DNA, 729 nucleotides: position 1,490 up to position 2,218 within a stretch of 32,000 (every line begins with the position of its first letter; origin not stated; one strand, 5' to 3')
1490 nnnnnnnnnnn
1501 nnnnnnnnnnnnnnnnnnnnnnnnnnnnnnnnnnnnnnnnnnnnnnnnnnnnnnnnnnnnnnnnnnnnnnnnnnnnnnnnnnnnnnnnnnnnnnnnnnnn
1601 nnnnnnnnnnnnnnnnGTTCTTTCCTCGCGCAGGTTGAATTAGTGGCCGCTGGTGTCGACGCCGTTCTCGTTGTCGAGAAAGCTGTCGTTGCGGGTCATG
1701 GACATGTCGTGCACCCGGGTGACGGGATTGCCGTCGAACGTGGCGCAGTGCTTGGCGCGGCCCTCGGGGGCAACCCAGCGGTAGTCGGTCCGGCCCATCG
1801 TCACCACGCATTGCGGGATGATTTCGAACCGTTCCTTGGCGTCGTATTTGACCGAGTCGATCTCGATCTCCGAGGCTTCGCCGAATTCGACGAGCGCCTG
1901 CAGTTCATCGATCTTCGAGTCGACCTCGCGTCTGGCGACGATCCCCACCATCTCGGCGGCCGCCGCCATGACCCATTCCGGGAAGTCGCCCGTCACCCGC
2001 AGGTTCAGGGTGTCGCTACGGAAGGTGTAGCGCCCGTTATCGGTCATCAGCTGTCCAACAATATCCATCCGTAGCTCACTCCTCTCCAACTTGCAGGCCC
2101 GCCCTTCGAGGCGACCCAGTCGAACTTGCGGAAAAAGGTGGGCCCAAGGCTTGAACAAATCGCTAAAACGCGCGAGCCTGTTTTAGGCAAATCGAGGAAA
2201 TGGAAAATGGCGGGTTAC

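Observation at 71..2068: pyp is embedded in a tightly packed four-gene operon with three proteins of no recognisable family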

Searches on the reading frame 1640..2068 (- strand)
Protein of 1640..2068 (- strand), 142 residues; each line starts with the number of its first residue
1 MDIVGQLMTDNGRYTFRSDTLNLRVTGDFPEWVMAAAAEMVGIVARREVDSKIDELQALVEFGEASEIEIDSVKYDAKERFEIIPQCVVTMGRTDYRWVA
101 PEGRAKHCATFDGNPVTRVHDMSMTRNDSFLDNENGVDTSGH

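Call 3: search_protein_families(library=pfam, proteins=[window:1640-2068:-], max_evalue=1)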
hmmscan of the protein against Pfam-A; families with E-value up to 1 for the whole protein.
window:1640-2068:- (142 aa): 0 families

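Call 4: search_protein_families(library=ncbifam, proteins=[window:1640-2068:-], max_evalue=1)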
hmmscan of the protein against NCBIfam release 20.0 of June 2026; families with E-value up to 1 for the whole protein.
window:1640-2068:- (142 aa): 1 family
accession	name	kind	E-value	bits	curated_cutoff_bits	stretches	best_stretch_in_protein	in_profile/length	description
NF050825.1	TCSRespRegRv3143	equivalog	0.013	15.5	200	1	21-115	20-110/123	Rv3143 family two-component system response regulator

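Call 15: find_homologous_proteins(query=window:1640-2068:-, max_evalue=0.001)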
Query window:1640-2068:- (142 aa): 46 proteins with E <= 0.001 among 54 candidates.
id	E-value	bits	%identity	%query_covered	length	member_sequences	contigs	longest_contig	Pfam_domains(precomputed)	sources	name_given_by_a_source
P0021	6.6e-85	300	96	100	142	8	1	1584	-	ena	-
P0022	1.9e-53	198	61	100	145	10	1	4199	-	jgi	jgi:hypothetical protein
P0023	2.2e-51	191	64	99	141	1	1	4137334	-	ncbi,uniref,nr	ncbi:hypothetical protein RGUI_4051 [Rhodovulum sp. P5]|uniref:hypothetical protein n=1 Tax=Rhodovul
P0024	7.5e-50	187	61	99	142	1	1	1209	-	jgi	jgi:hypothetical protein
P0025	3.2e-49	185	58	99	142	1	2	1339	-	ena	-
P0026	8.8e-49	183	58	100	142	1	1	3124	-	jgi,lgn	-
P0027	4.4e-48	181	58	96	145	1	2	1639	-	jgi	jgi:hypothetical protein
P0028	1.2e-47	179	58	96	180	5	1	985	-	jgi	-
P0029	1.3e-47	179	61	99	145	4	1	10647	-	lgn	-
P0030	3.8e-47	178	56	100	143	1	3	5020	-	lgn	-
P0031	4.2e-47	178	58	96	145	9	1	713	-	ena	-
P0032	6.9e-47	177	57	96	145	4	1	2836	-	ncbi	-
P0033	1.0e-46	176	59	99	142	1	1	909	-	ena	-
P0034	1.0e-46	176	57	99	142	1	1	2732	-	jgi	jgi:hypothetical protein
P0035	1.1e-46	176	58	96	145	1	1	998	-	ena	-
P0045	3.4e-44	168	57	99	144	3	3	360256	-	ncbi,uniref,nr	ncbi:hypothetical protein CLG85_023645 [Yangia mangrovi]|uniref:Uncharacterized protein n=1 Tax=Allo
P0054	8.4e-43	164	54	96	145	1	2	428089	-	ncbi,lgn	ncbi:MAG: hypothetical protein AAFR47_08510 [Pseudomonadota bacterium]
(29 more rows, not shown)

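Call 17: find_encoding_contigs(protein=P0023, flank=8000, max_places=1)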
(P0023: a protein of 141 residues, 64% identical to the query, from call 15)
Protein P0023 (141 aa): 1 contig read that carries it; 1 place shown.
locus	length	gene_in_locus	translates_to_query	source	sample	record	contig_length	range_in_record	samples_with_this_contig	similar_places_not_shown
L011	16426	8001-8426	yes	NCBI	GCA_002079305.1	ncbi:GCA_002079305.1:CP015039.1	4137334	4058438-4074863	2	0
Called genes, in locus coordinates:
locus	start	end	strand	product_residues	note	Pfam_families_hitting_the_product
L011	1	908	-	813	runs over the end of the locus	PF00270:DEAD, PF00271:Helicase_C, PF04408:WHD_HA2 (weak), PF24473:CON_HrpB, PF08482:HrpB_C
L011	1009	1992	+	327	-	PF03308:MeaB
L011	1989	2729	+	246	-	PF00117:GATase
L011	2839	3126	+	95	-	PF00830:Ribosomal_L28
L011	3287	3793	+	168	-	PF04314:LpqE-like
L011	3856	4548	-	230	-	PF02146:SIR2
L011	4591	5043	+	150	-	PF01451:LMWPc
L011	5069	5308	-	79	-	-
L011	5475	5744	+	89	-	PF20056:DUF6455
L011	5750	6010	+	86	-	PF20056:DUF6455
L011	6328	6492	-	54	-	-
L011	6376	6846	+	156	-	-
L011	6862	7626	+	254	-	-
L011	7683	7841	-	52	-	-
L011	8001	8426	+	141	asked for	-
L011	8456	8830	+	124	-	PF00989:PAS, PF08448:PAS_4 (weak)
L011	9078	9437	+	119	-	-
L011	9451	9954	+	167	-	-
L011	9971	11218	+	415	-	PF00501:AMP-binding, PF13193:AMP-binding_C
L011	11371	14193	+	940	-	PF08448:PAS_4, PF13426:PAS_9, PF08448:PAS_4, PF08447:PAS_3, PF08448:PAS_4, PF13426:PAS_9, PF08448:PAS_4, PF08447:PAS_3, +5 more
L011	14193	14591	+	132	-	PF01584:CheW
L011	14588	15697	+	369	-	PF01584:CheW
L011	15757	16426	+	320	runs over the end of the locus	PF07728:AAA_5, PF07726:AAA_3 (weak)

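Call 18: find_encoding_contigs(protein=P0045, flank=8000, max_places=1)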
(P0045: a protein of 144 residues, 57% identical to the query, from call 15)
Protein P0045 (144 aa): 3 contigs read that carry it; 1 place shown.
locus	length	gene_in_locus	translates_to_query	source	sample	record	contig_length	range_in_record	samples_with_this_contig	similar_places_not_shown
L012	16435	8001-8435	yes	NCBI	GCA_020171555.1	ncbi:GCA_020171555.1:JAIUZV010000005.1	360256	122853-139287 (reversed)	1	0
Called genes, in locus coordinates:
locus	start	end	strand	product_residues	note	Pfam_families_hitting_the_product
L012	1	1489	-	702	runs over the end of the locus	PF17803:Cadherin_4, PF17892:Cadherin_5, PF17963:Big_9, PF17803:Cadherin_4, PF17892:Cadherin_5, PF17963:Big_9, PF17803:Cadherin_4, PF17892:Cadherin_5, +3 more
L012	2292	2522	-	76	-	PF02700:PurS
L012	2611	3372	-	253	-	PF01259:SAICAR_synt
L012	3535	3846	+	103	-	PF07345:ATPaseInh_sub_z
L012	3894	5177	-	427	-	PF00672:HAMP (weak), PF00512:HisKA, PF13581:HATPase_c_2 (faint), PF02518:HATPase_c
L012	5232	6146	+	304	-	PF00753:Lactamase_B, PF17778:WHD_BLACT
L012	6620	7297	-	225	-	-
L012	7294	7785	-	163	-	-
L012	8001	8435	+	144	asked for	-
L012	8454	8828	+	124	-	PF00989:PAS (weak)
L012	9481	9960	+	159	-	-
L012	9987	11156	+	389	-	PF00501:AMP-binding, PF13193:AMP-binding_C (weak)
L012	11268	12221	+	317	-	PF07726:AAA_3 (weak), PF07728:AAA_5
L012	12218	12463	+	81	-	-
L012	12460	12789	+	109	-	PF05800:GvpO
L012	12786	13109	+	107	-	PF00741:Gas_vesicle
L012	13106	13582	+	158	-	-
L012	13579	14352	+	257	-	PF06386:GvpL_GvpF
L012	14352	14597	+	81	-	PF05120:GvpG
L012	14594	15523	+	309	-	PF06386:GvpL_GvpF (weak)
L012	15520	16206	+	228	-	PF06386:GvpL_GvpF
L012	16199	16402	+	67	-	PF00741:Gas_vesicle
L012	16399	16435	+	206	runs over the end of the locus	-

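Call 19: find_encoding_contigs(protein=P0054, flank=8000, max_places=1)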
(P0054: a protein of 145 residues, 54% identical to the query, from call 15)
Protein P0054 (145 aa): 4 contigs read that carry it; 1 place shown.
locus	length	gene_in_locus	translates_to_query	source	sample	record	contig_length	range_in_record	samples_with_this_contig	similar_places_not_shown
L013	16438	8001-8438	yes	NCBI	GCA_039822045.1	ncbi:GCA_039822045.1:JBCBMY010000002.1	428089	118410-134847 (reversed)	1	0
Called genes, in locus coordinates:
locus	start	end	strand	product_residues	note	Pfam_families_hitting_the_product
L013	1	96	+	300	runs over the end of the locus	PF09130:DUF1932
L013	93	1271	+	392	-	PF01494:FAD_binding_3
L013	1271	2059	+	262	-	PF00561:Abhydrolase_1, PF12697:Abhydrolase_6, PF12146:Hydrolase_4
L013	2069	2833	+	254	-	PF12391:PCDO_beta_N, PF00775:Dioxygenase_C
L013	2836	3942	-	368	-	PF01571:GCV_T, PF08669:GCV_T_C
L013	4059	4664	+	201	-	PF00775:Dioxygenase_C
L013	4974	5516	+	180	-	PF07366:SnoaL, PF12680:SnoaL_2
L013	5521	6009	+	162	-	PF08212:Lipocalin_2 (weak)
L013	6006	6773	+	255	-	PF00106:adh_short, PF01370:Epimerase (weak), PF08659:KR, PF23441:SDR (weak), PF13561:adh_short_C2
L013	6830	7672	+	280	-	PF01557:FAA_hydrolase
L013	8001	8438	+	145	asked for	-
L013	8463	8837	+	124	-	PF00989:PAS (weak)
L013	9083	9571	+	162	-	-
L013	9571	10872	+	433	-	PF00501:AMP-binding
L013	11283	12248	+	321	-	PF05681:Fumerase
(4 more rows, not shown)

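Call 33: search_solved_structures(query=A4, max_evalue=10)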
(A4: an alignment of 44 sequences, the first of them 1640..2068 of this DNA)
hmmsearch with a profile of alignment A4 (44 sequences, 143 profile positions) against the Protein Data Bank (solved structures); distinct sequences matched with E-value up to 10: 5.
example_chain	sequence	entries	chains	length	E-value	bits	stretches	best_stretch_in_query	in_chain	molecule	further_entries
7ps1_A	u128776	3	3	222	0.53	13.1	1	3-37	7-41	Beta-27 Fab heavy chain | Beta-27 heavy chain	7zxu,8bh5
8j1t_H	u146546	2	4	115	1.6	11.6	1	3-37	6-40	8-9D heavy chain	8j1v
9yif_H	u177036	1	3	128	1.7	11.5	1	3-53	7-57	NN39-171 Fab heavy chain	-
8jkf_H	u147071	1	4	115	1.8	11.5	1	3-38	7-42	the heavy chain of antibody 3G2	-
8hc7_H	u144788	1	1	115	2.1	11.2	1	3-38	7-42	Heavy chain variable region of YB9-258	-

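Call 40: predict_structure(alignment_id=A6)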
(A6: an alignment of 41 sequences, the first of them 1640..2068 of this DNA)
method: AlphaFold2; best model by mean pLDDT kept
length: 142 residues; sequences in the alignment: 41
mean_pLDDT: 83.7   pTM: 0.66
mean pLDDT of the five models: 83.7, 81.3, 80.7, 80.1, 76.5
residues with pLDDT >= 90: 66; 70-90: 52; 50-70: 20; < 50: 4
segments of 3 or more residues with pLDDT < 50: 125-127
pLDDT, mean of each block of 10 residues (from residue 1): 85 94 95 95 92 94 92 89 84 87 82 81 51 57 48
secondary structure, 60 per line:
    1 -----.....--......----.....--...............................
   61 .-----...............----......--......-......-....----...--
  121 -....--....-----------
elements in order: E6-10 E13-18 E23-27 H30-61 H67-81 E86-91 E94-99 H101-106 H108-111 E116-118 H122-125 H128-131

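Call 44: fold_search(model_id=the predicted structure, library=pdb)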
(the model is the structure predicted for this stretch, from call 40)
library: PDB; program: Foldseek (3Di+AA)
matches with E <= 10: 204; with E <= 0.001: 0
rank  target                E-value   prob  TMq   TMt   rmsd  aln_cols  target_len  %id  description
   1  5ztm_A                7.4e-01  0.08  0.14  0.13  16.5       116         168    9  Crystal structure of MLE dsRBDs in complex with roX2 (R2H1) (released 2019-03-06)
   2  3k6q_B                1.0e+00  0.77  0.23  0.24   5.5        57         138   16  CRYSTAL STRUCTURE OF An antitoxin part of a putative toxin/antitoxin system (SWOL_0700) FROM SYNTROPHOMONAS WOLFEI SUB (released 2009-10-27)
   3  3k6q_A                1.1e+00  0.57  0.20  0.20   7.4        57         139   14  CRYSTAL STRUCTURE OF An antitoxin part of a putative toxin/antitoxin system (SWOL_0700) FROM SYNTROPHOMONAS WOLFEI SUB (released 2009-10-27)
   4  5ztm_B                1.1e+00  0.06  0.14  0.13  16.5       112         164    9  Crystal structure of MLE dsRBDs in complex with roX2 (R2H1) (released 2019-03-06)
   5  2gum_C                1.2e+00  0.11  0.17  0.05  15.3       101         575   13  Crystal structure of the extracellular domain of glycoprotein B from Herpes Simplex Virus type I (released 2006-07-25)
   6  5fyw_U                1.4e+00  0.41  0.25  0.36   7.4        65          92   12  Transcription initiation complex structures elucidate DNA opening (OC) (released 2016-05-18)
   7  2am1                  1.4e+00  0.15  0.21  0.08  11.5        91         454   18  sp protein ligand 1 (released 2006-01-24)
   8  6eri_Az               1.6e+00  0.35  0.30  0.23  12.1       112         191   12  Structure of the chloroplast ribosome with chl-RRF and hibernation-promoting factor (released 2018-04-18)
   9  2gum_B                1.7e+00  0.08  0.17  0.06  11.3       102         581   14  Crystal structure of the extracellular domain of glycoprotein B from Herpes Simplex Virus type I (released 2006-07-25)
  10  9dd7_E                1.7e+00  0.07  0.16  0.06  12.0        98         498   14  Cryo-EM structure of neutralizing human antibody D48 in complex with HSV-1 glycoprotein B trimer gB-Ecto.516P.531E.DS (released 2025-09-10)
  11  3nwf_A                1.7e+00  0.04  0.17  0.06  15.9       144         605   12  Glycoprotein B from Herpes simplex virus type 1, low-pH (released 2010-12-01)
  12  3w6j_B                1.8e+00  0.11  0.15  0.13  12.9        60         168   20  Crystal structure of ScpAB core complex (released 2013-04-24)
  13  7ui0_A                1.8e+00  0.08  0.17  0.05  15.3       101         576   13  Post-fusion ectodomain of HSV-1 gB in complex with HSV010-13 Fab (released 2023-02-08)
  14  6vud_B                1.9e+00  0.18  0.22  0.17  11.9       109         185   13  Crystal structure of a ribosome recycling factor from Ehrlichia chaffeensis (released 2020-03-18)
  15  9dd6_E                1.9e+00  0.07  0.16  0.05  15.5        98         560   12  Cryo-EM structure of neutralizing murine antibody WS.HSV-1.24 in complex with HSV-1 glycoprotein B trimer gB-Ecto.516P (released 2025-09-10)
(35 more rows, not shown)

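Call 52: search_protein_families(library=pfam, proteins=[L011:6862-7626:+, L012:6620-7297:-, L011:6376-6846:+, L011:9451-9954:+], max_evalue=1)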
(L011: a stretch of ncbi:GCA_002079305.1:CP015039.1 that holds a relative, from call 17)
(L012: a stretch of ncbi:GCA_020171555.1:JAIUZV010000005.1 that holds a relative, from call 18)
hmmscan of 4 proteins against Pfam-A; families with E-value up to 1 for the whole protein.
L011:6862-7626:+ (254 aa): 1 family
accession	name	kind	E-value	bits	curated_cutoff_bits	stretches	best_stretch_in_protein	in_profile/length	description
PF21999.2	IMS_HHH_1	-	0.054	14.4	27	1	195-231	2-38/53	DNA polymerase-iota, thumb domain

L012:6620-7297:- (225 aa): 1 family
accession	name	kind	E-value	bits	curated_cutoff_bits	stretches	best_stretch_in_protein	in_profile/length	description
PF14520.12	HHH_5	-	0.19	12.7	27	1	164-201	3-40/57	Helix-hairpin-helix domain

L011:6376-6846:+ (156 aa): 0 families

L011:9451-9954:+ (167 aa): 0 families

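Call 54: find_related_loci(query=A4, collection=genome_contigs, flank=10000)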
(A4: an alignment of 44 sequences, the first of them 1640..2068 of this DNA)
Query A4 (142 aa) in genome_contigs; peptide patterns used: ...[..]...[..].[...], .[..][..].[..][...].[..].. (x = any residue, [..] = any of these).
89 stretches matched a pattern; 72 encode a relative of the query (tblastn E <= 1e-3); 70 distinct loci.
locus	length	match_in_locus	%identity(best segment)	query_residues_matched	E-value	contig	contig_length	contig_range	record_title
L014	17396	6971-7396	99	1-142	8e-96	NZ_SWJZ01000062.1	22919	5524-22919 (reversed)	Rhodobacter capsulatus strain SP108 NODE_63_length_22833_cov_36.150703, whole genome shotgun sequence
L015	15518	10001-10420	62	1-140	4e-57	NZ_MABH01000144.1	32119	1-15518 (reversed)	Cereibacter johrii strain JA192 Masurca_379_len_T:32119, whole genome shotgun sequence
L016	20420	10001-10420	56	1-140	5e-51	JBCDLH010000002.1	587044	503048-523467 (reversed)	MAG: Pseudomonadota bacterium isolate P01_H01_bin.80 k141_1158606_length_587044_cov_53.4991, whole genome shotgun sequen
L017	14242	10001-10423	57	1-141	7e-51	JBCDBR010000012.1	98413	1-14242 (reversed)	MAG: Pseudomonadota bacterium isolate P01_F01_bin.88 k141_1950741_length_98413_cov_27.8737, whole genome shotgun sequenc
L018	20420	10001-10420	56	1-140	4e-51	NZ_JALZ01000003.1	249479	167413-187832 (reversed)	Roseivivax halodurans JCM 10272 contig3, whole genome shotgun sequence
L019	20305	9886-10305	59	1-140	4e-51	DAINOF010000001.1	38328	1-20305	MAG TPA_asm: Paracoccaceae bacterium isolate CTOTU7377 NODE_1067_length_38328_cov_6.950984, whole genome shotgun sequenc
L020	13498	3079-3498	56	1-140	1e-50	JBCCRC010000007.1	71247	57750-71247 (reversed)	MAG: Pseudomonadota bacterium isolate P01_D01_bin.21 k141_690934_length_71247_cov_51.9048, whole genome shotgun sequence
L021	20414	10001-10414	54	1-138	3e-50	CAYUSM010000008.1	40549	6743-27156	MAG TPA_asm: uncultured Sulfitobacter sp. isolate SRP342821_co1_167 genome assembly, contig: NODE_664_length_40549_cov_4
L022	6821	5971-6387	57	1-140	6e-50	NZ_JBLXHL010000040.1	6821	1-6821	MAG: Celeribacter sp. isolate ET07-02 T07maxbin_out.019RE.5K@40, whole genome shotgun sequence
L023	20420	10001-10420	56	1-140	7e-50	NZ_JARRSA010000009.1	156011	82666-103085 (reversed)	Roseicyclus salinarum strain SDUM158017 scaffold_9_length=156012, whole genome shotgun sequence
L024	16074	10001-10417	57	1-140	6e-50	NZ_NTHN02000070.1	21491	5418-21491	Alloyangia mangrovi strain SAOS 153D NODE_70_length_21491_cov_199.349785, whole genome shotgun sequence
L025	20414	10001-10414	54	1-138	4e-49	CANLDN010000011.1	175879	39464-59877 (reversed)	uncultured Rhodobacteraceae bacterium isolate 2-947_1.fasta genome assembly, contig: NODE_19, whole genome shotgun seque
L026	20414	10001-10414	53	1-138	3e-49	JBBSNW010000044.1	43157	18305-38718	MAG: Rhodobacterales bacterium isolate LS6_sbin.14 LS6_sbin.14_K_1475429_L_43157_cov_24.9830, whole genome shotgun seque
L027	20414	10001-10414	53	1-138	2e-49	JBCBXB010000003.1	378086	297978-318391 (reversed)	MAG: Pseudomonadota bacterium isolate J06649_3 k141_355853_length_378086_cov_35.0019, whole genome shotgun sequence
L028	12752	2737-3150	52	1-138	4e-49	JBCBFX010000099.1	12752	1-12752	MAG: Pseudomonadota bacterium isolate J06614_1 NODE_99_length_12752_cov_5.094043, whole genome shotgun sequence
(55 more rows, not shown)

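Call 93: search_protein_families(library=padloc, proteins=[window:1640-2068:-], max_evalue=0.1)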
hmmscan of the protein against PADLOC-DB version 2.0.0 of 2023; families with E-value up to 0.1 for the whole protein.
window:1640-2068:- (142 aa): 0 families

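Call 105: search_protein_families(library=pfam, alignment_id=A4, max_evalue=0.01)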
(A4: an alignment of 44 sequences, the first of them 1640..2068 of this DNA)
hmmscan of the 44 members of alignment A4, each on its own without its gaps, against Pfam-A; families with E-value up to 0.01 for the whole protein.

A. member 1, window:1640-2068:- (142 aa): 0 families

B. families by the number of members that match (of 44 scanned): 1 family
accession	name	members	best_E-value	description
PF09458.16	H_lectin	1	0.0044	H-type lectin domain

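Call 112: fold_search(model_id=the predicted structure, library=viral)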
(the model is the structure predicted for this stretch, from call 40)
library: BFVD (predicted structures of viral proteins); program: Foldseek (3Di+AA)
matches with E <= 10: 642; with E <= 0.001: 0
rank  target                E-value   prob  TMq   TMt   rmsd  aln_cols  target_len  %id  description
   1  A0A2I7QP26            2.2e-01  0.18  0.21  0.07  13.8       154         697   10  (no name in the UniProt tables at hand)
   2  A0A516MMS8            2.5e-01  0.82  0.28  0.46  16.6        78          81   15  (no name in the UniProt tables at hand)
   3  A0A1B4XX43            3.2e-01  0.13  0.20  0.20  13.6       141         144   17  Uncharacterized protein [Tenacibaculum phage pT24]
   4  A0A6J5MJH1            3.4e-01  0.08  0.15  0.12  19.0       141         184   16  DNA polymerase III, beta chain, central (Fragment) [uncultured Caudovirales phage]
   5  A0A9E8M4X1            3.6e-01  0.85  0.25  0.37   3.7        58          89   17  (no name in the UniProt tables at hand)
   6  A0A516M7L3            3.8e-01  0.28  0.20  0.27  17.2       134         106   10  (no name in the UniProt tables at hand)
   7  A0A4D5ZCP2            4.8e-01  0.85  0.33  0.39  11.3       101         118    9  Uncharacterized protein [Burkholderia phage BcepSaruman]
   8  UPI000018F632         4.8e-01  0.51  0.21  0.27  10.1        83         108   17  (no name look-up for this kind of identifier)
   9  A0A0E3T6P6            4.8e-01  0.08  0.17  0.15  14.5       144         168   10  Uncharacterized protein [Gordonia phage Gmala1]
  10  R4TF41                5.4e-01  0.18  0.21  0.15  14.2       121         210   13  (no name in the UniProt tables at hand)
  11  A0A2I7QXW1            5.8e-01  0.94  0.30  0.59   2.9        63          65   14  (no name in the UniProt tables at hand)
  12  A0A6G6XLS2            6.1e-01  0.84  0.28  0.19   3.7        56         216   18  (no name in the UniProt tables at hand)
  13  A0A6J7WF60            6.1e-01  0.77  0.35  0.47  11.1        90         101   12  Uncharacterized protein [uncultured Caudovirales phage]
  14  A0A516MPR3            6.1e-01  0.23  0.23  0.23  10.9       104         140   20  (no name in the UniProt tables at hand)
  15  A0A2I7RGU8            6.5e-01  0.91  0.29  0.59   8.0        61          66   18  (no name in the UniProt tables at hand)
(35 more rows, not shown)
